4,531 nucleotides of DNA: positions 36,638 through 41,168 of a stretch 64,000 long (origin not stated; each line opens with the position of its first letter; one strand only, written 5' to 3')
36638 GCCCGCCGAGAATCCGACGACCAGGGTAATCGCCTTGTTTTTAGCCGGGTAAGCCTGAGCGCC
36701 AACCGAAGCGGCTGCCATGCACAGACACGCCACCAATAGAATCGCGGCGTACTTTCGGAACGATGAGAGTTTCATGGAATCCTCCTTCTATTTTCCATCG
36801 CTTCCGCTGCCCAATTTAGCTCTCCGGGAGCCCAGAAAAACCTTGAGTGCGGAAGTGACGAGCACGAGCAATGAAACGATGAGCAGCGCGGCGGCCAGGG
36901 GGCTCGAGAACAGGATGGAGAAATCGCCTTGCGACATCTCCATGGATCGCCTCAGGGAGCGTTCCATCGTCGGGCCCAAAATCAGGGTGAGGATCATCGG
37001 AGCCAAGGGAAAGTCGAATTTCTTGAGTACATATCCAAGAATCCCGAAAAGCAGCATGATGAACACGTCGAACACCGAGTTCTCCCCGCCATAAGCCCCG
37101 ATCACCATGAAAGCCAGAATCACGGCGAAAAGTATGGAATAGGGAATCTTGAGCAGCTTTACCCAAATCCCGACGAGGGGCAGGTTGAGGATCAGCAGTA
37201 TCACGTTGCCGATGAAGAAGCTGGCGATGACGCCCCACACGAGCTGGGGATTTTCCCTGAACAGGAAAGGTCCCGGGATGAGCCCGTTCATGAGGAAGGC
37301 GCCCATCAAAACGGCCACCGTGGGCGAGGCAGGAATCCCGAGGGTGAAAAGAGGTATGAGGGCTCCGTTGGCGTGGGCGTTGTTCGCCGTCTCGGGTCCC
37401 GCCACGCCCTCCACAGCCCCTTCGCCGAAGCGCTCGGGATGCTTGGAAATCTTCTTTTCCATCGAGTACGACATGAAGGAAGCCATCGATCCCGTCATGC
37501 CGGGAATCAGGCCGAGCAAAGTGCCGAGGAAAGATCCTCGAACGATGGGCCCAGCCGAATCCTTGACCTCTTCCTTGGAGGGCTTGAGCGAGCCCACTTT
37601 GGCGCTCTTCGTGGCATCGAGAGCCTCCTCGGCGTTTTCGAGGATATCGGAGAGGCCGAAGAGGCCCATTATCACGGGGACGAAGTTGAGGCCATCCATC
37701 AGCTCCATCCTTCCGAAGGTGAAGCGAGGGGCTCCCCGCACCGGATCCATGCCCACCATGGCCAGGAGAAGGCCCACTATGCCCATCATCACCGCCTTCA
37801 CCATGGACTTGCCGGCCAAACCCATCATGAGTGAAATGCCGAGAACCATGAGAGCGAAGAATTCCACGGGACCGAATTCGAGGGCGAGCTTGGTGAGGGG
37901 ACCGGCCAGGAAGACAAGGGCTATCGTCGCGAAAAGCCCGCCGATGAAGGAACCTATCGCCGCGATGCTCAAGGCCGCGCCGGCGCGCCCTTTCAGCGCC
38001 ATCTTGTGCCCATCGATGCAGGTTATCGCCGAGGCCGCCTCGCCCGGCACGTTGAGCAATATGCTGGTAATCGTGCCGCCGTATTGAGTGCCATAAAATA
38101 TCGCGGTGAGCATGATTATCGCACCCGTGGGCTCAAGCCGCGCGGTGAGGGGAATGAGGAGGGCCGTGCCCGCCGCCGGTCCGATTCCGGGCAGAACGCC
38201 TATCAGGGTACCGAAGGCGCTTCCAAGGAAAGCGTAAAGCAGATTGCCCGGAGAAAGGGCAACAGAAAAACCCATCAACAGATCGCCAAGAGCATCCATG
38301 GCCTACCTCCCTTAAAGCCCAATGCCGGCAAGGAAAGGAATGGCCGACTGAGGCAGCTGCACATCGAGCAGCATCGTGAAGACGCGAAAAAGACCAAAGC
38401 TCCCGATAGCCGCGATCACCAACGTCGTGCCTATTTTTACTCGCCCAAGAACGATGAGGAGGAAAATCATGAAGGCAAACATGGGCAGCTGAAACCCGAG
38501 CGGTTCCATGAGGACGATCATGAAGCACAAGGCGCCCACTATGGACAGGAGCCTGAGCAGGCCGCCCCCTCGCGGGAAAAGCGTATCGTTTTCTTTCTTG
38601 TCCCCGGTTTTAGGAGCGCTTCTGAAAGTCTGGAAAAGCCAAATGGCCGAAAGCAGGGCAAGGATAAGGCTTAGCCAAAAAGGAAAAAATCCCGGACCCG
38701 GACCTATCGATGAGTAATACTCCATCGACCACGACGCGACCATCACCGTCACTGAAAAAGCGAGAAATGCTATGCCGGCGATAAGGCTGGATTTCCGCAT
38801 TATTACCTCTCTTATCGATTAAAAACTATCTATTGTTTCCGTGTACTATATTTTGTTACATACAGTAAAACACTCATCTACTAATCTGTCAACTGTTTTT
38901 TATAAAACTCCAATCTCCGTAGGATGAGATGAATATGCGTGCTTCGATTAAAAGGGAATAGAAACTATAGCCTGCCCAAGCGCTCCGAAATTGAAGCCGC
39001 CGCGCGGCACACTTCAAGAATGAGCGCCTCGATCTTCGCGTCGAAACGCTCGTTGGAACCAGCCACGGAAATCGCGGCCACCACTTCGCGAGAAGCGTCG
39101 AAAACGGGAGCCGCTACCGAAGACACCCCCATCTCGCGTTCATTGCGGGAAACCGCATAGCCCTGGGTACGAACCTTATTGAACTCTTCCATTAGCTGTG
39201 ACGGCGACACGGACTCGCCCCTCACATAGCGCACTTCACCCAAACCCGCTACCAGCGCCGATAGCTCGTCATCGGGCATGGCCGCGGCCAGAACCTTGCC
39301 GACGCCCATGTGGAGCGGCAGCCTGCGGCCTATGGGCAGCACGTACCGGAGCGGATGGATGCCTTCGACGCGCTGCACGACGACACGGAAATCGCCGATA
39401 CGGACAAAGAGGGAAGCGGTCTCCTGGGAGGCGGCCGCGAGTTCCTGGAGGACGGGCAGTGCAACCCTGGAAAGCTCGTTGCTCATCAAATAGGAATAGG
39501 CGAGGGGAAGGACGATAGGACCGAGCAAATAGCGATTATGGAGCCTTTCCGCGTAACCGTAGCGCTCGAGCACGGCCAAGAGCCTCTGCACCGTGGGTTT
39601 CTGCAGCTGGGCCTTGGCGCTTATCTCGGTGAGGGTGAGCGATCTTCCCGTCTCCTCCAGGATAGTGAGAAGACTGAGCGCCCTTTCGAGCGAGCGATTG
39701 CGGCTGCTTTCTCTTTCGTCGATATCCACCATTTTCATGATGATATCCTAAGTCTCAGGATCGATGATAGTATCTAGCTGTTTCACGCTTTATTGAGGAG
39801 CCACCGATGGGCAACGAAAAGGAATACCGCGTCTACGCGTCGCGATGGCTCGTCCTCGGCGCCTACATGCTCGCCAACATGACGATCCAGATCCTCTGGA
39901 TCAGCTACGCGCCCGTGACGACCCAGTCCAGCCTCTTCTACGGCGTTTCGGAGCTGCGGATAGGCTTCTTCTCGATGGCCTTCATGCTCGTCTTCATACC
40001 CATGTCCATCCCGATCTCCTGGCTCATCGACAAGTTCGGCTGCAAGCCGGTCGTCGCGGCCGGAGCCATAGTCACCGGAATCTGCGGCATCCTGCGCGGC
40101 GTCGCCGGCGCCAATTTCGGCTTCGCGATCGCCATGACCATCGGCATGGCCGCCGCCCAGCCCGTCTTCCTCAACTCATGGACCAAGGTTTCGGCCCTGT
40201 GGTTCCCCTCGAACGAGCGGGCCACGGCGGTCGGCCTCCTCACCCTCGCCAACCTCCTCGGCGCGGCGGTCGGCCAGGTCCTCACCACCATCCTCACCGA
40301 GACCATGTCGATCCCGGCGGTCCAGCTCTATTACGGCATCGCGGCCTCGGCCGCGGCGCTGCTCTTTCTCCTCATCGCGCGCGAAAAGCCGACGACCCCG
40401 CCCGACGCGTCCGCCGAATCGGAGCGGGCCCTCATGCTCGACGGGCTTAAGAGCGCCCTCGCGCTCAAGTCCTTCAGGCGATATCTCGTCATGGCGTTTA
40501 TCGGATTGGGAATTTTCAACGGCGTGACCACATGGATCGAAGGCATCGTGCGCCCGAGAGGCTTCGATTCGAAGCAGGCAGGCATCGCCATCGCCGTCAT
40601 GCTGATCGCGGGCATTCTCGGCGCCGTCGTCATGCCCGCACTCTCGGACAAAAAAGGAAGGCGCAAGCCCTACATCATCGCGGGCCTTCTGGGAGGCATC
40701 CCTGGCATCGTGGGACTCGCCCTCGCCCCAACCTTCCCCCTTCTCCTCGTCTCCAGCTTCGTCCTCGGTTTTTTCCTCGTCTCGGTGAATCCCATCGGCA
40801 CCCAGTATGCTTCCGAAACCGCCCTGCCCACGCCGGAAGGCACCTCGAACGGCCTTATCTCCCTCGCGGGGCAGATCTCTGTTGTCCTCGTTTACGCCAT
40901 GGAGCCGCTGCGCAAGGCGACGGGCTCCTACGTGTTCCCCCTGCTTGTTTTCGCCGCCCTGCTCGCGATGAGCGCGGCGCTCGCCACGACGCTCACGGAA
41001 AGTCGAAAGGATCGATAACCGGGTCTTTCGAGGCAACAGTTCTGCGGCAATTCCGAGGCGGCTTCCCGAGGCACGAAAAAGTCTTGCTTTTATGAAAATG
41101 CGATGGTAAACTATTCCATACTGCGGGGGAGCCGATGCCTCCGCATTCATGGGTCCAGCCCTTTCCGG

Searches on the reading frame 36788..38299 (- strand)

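Call 28: search_protein_families(library=pfam, proteins=[window:36788-38299:-], max_evalue=0.0001)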
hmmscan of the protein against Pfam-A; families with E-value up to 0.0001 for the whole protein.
window:36788-38299:- (503 aa): 1 family
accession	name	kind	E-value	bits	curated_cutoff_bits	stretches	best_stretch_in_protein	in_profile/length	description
PF01970.21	TctA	-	1.6e-163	544.7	28.9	1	20-437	1-423/423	Tripartite tricarboxylate transporter TctA family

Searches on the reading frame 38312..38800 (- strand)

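Call 68: search_protein_families(library=pfam, proteins=[window:38312-38800:-], max_evalue=0.0001)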
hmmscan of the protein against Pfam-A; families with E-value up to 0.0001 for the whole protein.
window:38312-38800:- (162 aa): 1 family
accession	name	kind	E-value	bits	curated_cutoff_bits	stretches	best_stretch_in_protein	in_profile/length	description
PF07331.16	TctB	-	6e-20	72.2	29.1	1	7-150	2-137/137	Tripartite tricarboxylate transporter TctB family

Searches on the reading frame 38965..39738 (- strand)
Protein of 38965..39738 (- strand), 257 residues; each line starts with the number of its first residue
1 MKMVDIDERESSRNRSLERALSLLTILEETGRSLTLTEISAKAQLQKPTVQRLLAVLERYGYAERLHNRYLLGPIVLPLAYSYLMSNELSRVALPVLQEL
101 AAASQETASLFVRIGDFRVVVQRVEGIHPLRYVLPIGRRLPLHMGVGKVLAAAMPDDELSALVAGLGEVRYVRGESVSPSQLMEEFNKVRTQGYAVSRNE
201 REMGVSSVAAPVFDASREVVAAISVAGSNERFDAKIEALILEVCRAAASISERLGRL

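Call 68: search_protein_families(library=pfam, proteins=[window:38965-39738:-], max_evalue=0.0001)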
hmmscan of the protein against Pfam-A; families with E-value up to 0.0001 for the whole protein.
window:38965-39738:- (257 aa): 3 families
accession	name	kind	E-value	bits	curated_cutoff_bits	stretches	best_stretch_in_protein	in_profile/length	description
PF01614.24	IclR_C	-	4e-38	131.1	24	1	82-250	2-172/174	Bacterial transcriptional regulator IclR C-terminal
PF09339.16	HTH_IclR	-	2.3e-13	50.1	22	1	16-65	1-50/52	IclR helix-turn-helix domain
PF12802.13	MarR_2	-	7.1e-05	23.3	27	0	22-66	9-53/61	MarR family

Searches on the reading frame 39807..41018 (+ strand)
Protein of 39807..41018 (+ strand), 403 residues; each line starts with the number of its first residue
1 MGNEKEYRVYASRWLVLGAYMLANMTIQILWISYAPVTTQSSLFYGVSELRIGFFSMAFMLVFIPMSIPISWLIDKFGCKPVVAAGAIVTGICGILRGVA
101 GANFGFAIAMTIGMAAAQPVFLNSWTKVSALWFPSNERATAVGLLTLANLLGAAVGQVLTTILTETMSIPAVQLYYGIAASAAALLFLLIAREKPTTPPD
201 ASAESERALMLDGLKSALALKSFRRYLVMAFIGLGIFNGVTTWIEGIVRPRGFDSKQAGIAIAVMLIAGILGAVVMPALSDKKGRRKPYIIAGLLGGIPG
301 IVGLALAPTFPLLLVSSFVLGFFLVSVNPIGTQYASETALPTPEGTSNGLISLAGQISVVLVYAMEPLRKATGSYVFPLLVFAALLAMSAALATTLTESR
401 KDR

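Call 68: search_protein_families(library=pfam, proteins=[window:39807-41018:+], max_evalue=0.0001)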
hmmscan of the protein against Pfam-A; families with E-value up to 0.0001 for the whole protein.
window:39807-41018:+ (403 aa): 2 families
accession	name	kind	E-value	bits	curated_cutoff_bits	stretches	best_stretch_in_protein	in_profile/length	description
PF07690.21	MFS_1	-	4.6e-38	131.4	33.4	1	17-361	2-345/347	Major Facilitator Superfamily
PF00083.30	Sugar_tr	-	2.3e-12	47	22.3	2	255-382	45-177/452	Sugar (and other) transporter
